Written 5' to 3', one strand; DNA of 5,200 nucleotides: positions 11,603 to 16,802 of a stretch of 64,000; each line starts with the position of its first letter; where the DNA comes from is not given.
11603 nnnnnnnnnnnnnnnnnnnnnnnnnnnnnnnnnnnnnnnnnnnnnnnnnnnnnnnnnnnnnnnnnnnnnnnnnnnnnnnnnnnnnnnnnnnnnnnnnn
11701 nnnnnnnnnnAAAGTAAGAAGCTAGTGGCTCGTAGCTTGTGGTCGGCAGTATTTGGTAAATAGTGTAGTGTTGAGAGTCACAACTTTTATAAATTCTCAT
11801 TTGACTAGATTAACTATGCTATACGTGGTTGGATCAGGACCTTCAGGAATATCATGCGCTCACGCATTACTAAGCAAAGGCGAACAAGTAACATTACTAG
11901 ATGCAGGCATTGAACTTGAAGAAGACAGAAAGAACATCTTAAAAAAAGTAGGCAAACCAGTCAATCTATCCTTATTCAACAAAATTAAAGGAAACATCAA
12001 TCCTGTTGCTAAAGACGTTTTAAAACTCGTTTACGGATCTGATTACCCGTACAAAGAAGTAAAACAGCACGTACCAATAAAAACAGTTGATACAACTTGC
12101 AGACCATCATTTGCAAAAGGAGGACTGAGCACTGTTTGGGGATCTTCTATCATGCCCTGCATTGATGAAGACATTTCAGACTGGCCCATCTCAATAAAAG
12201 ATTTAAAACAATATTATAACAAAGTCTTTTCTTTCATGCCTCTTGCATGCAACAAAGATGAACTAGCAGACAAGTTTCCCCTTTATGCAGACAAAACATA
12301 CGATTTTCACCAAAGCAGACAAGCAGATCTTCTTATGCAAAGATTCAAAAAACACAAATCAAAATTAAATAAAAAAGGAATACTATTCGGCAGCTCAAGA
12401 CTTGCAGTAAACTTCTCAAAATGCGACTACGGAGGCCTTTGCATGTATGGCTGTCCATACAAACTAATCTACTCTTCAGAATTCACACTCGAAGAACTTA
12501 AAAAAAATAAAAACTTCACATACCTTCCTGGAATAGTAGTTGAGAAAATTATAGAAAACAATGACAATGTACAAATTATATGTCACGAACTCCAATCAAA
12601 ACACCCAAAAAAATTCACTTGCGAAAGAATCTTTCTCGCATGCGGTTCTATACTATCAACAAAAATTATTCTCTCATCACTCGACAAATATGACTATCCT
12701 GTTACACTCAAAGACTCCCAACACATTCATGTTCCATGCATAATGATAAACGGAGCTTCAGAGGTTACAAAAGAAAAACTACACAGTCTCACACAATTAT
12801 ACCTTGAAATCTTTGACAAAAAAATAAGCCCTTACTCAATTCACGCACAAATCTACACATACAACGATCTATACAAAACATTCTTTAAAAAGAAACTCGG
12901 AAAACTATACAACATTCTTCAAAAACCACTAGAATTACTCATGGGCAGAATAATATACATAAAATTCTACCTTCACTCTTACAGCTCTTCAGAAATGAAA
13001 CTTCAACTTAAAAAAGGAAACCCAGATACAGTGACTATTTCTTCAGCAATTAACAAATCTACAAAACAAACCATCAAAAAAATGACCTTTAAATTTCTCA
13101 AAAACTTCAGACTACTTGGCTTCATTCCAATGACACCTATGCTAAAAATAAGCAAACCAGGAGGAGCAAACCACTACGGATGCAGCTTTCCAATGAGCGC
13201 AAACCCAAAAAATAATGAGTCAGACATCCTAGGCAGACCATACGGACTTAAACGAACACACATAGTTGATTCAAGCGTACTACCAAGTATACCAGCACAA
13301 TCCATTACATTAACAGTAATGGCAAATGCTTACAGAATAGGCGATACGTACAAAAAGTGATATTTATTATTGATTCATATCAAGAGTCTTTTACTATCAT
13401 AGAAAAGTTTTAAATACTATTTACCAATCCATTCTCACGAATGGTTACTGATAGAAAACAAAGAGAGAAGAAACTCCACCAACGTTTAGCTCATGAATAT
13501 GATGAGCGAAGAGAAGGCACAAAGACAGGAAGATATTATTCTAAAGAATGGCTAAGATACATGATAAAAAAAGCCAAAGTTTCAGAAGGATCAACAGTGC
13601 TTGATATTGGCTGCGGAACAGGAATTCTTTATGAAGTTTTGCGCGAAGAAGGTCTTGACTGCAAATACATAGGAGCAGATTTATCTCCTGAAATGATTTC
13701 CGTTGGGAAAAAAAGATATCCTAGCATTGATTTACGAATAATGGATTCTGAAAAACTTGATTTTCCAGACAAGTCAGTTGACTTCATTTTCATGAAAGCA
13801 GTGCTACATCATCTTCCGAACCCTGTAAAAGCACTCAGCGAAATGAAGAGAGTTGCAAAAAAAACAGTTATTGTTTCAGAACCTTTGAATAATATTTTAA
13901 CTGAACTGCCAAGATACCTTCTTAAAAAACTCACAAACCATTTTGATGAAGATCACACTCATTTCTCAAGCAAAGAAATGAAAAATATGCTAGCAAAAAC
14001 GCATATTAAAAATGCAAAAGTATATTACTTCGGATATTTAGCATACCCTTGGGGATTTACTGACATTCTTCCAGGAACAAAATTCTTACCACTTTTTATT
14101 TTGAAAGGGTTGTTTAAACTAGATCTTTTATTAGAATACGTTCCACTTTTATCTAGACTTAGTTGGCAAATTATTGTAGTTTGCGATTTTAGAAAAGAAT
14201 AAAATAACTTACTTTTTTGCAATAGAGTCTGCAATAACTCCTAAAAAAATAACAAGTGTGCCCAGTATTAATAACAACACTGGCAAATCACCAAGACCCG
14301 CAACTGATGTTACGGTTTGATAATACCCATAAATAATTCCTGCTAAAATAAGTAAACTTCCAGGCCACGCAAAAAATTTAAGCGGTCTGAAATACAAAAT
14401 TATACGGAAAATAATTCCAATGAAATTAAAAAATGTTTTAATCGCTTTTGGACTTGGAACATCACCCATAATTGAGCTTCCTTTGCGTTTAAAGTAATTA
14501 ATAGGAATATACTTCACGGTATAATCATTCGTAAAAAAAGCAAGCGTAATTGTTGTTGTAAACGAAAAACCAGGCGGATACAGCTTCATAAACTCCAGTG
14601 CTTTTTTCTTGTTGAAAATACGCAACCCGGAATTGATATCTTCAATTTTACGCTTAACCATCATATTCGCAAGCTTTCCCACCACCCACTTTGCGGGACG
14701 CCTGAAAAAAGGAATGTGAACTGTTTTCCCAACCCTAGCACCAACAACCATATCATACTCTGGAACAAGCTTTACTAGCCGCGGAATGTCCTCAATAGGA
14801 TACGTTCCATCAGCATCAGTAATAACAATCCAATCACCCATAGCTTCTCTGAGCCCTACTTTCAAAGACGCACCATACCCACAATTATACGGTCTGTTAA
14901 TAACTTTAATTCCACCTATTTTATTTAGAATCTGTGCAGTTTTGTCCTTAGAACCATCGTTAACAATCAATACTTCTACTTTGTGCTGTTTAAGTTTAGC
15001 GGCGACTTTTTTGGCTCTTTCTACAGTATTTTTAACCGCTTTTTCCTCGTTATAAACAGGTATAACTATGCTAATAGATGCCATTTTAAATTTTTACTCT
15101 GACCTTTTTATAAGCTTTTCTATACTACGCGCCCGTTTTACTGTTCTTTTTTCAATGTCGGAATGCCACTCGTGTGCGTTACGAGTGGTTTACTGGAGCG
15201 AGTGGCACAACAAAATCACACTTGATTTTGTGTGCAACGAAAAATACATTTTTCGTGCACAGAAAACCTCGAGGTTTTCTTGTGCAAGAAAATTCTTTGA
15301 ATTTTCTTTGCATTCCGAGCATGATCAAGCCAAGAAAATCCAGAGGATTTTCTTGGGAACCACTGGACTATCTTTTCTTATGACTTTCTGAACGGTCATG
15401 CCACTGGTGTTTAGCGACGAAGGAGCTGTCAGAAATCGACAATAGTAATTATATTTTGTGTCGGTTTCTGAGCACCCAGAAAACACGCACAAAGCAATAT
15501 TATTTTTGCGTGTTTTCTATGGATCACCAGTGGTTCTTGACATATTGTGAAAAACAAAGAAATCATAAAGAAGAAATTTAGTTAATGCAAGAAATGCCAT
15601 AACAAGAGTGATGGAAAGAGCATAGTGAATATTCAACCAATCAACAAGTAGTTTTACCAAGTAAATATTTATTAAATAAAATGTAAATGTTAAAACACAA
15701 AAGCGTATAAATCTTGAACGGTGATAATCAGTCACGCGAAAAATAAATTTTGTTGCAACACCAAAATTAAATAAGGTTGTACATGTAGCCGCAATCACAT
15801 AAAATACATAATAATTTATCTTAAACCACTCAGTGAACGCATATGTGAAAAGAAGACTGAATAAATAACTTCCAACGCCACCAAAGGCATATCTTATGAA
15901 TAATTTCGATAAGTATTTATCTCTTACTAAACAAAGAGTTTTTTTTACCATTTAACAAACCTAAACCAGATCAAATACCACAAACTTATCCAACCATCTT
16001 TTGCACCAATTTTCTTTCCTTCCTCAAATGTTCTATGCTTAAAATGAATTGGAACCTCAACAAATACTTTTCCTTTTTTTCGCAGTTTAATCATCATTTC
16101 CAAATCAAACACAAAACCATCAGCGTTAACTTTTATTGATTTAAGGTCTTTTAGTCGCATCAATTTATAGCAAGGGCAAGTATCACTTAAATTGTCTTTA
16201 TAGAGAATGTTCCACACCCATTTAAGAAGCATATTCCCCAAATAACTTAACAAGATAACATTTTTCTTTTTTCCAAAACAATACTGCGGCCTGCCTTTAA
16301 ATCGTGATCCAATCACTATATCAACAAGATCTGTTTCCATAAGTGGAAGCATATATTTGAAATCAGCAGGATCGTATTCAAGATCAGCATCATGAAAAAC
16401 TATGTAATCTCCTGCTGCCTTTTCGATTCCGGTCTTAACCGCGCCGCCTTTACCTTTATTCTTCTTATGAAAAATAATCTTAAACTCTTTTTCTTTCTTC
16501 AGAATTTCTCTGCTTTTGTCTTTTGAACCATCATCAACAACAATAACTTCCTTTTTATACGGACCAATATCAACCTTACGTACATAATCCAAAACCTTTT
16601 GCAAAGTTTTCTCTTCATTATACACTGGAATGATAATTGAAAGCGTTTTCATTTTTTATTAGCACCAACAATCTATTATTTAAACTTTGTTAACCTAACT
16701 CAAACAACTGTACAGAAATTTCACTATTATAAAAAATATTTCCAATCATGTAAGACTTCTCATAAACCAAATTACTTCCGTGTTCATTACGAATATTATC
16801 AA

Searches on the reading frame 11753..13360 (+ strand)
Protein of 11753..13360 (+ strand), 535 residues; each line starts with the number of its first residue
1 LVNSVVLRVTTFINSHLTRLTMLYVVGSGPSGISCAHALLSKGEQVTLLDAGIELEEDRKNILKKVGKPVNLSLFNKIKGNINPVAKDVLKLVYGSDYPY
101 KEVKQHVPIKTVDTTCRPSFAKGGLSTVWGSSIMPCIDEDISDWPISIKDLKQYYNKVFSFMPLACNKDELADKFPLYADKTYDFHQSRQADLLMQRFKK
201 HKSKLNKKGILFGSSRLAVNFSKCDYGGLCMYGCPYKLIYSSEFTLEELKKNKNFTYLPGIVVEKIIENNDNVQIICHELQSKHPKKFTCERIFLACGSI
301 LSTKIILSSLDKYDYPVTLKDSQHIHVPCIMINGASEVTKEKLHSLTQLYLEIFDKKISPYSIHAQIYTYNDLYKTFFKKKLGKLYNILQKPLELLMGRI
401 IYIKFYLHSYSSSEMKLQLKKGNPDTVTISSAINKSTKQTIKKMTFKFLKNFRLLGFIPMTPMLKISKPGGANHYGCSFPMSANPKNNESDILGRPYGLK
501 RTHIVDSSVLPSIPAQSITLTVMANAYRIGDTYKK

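Call 58: search_protein_families(library=pfam, proteins=[window:11753-13360:+], max_evalue=0.001)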
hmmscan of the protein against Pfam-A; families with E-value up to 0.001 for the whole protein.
window:11753-13360:+ (535 aa): 5 families
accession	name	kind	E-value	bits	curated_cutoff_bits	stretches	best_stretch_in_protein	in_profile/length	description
PF05199.19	GMC_oxred_C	-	1.8e-05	25.8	24.6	1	472-526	85-139/139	GMC oxidoreductase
PF07992.20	Pyr_redox_2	-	3.5e-05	23.8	26.1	0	17-55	140-177/291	Pyridine nucleotide-disulphide oxidoreductase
PF13450.12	NAD_binding_8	-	0.00014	22.5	21.9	1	25-52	1-28/68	NAD(P)-binding Rossmann-like domain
PF00732.25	GMC_oxred_N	-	0.00016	22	23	1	216-309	103-200/218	GMC oxidoreductase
PF00070.33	Pyr_redox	-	0.00059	20.7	22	0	24-56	3-35/82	Pyridine nucleotide-disulphide oxidoreductase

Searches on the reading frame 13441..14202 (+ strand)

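Call 58: search_protein_families(library=pfam, proteins=[window:13441-14202:+], max_evalue=0.001)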
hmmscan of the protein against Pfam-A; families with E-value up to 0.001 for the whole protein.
window:13441-14202:+ (253 aa): 9 families
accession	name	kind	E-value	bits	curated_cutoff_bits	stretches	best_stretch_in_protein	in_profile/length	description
PF08241.18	Methyltransf_11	-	2.8e-23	82.8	21.2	1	54-141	1-89/95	Methyltransferase domain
PF13649.12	Methyltransf_25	-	1.1e-20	74.5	27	1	53-141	1-95/97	Methyltransferase domain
PF13847.12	Methyltransf_31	-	2.5e-20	73.1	27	1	49-185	3-142/145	Methyltransferase domain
PF13489.12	Methyltransf_23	-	5.8e-18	65.6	27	1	47-186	20-156/164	Methyltransferase domain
PF08242.18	Methyltransf_12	-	7.2e-15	56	30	1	54-140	1-93/98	Methyltransferase domain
PF07021.18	MetW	-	3.4e-12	46.8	21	1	45-146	9-108/193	Methionine biosynthesis protein MetW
PF01209.24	Ubie_methyltran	-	1.4e-11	44.7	20.1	1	6-141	6-145/233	ubiE/COQ5 methyltransferase family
PF02353.26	CMAS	-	1.3e-05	25.1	27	1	38-99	51-111/273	Mycolic acid cyclopropane synthetase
PF01728.25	FtsJ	-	0.00011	22.7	24.1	1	41-116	12-95/181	FtsJ-like methyltransferase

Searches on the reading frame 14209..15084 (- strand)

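Call 58: search_protein_families(library=pfam, proteins=[window:14209-15084:-], max_evalue=0.001)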
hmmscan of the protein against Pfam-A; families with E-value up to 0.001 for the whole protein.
window:14209-15084:- (291 aa): 4 families
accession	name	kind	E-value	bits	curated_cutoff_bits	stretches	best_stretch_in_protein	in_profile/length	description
PF00535.33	Glycos_transf_2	-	8.1e-31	107.7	23.3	1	5-158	1-160/168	Glycosyl transferase family 2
PF10111.15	Glyco_tranf_2_2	-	5.3e-07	29.8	27.3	1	5-107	1-106/276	Glycosyltransferase like family 2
PF12804.13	NTP_transf_3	-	5.4e-06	27.1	27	1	26-131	29-137/160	MobA-like NTP transferase domain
PF13641.12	Glyco_tranf_2_3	-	2.4e-05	24.9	27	1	4-113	3-119/230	Glycosyltransferase like family 2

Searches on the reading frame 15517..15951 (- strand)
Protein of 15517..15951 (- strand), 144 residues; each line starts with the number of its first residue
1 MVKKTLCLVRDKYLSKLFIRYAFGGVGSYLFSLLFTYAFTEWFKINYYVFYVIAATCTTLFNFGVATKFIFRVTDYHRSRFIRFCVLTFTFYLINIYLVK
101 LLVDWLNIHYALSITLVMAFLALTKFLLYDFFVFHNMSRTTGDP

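Call 58: search_protein_families(library=pfam, proteins=[window:15517-15951:-], max_evalue=0.001)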
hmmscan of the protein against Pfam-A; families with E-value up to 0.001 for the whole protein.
window:15517-15951:- (144 aa): 1 family
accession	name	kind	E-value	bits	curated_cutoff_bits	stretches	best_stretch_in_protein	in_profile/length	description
PF04138.20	GtrA_DPMS_TM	-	4.2e-12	46.7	26.1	1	20-134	1-117/117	GtrA/DPMS, transmembrane domain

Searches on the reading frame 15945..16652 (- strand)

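Call 58: search_protein_families(library=pfam, proteins=[window:15945-16652:-], max_evalue=0.001)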
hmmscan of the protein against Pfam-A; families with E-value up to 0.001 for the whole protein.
window:15945-16652:- (235 aa): 4 families
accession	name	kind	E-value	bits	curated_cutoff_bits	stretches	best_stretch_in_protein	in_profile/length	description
PF00535.33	Glycos_transf_2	-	8.2e-37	127.1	23.3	1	5-131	1-129/168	Glycosyl transferase family 2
PF10111.15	Glyco_tranf_2_2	-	1.2e-08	35.2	27.3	1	5-106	1-107/276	Glycosyltransferase like family 2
PF13641.12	Glyco_tranf_2_3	-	1.3e-08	35.6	27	1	4-117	3-123/230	Glycosyltransferase like family 2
PF13704.12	Glyco_tranf_2_4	-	1.2e-06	29.3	27.5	1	12-90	2-81/98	Glycosyl transferase family 2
